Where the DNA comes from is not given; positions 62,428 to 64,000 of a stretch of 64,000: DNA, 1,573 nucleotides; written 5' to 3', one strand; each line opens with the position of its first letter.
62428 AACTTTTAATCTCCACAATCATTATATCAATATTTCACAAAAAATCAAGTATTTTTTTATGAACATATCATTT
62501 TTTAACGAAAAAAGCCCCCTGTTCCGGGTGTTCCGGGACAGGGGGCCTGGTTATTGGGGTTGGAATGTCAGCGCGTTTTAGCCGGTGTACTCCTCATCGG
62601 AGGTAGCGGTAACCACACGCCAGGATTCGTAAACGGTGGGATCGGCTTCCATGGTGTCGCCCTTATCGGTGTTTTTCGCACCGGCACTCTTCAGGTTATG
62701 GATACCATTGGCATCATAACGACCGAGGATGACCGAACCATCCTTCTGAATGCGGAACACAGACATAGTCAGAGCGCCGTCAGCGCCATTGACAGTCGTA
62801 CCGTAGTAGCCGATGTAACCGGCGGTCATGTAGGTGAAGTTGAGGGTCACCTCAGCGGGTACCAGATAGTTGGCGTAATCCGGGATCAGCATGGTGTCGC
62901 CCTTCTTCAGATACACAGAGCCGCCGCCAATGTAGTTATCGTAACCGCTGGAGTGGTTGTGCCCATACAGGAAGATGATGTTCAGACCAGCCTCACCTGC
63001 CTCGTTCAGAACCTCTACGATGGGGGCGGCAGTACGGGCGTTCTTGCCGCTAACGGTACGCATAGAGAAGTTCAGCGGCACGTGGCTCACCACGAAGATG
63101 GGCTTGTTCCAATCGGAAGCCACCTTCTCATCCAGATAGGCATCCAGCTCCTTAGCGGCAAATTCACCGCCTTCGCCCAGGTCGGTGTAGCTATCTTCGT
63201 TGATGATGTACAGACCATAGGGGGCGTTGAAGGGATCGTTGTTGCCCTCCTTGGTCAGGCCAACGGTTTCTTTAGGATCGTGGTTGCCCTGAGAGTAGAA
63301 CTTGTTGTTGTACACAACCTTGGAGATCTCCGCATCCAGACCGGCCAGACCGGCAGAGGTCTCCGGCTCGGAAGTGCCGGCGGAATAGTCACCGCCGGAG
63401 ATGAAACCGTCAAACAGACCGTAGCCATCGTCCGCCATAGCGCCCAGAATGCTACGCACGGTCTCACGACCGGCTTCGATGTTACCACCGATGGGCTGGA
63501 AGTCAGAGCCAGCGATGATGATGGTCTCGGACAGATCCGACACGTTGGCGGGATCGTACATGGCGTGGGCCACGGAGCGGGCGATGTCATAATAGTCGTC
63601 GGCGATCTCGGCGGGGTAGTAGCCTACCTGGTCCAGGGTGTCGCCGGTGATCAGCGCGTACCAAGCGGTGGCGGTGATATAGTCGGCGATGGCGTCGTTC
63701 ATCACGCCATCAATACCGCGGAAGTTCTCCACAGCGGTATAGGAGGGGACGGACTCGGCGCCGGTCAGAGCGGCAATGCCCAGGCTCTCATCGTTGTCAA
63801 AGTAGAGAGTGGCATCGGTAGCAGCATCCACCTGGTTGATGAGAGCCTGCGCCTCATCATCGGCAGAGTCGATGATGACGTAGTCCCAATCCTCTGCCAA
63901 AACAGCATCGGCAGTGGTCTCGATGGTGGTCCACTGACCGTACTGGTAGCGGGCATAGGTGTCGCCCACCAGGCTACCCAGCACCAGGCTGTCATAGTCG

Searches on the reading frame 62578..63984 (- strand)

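Call 79: search_protein_families(library=pfam, proteins=[window:62578-63984:-], max_evalue=0.001)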
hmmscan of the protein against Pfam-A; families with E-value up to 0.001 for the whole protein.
window:62578-63984:- (468 aa): 1 family
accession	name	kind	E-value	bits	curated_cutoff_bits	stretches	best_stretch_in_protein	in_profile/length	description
PF00149.33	Metallophos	-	7.7e-05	23.6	21.5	1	192-345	32-190/191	Calcineurin-like phosphoesterase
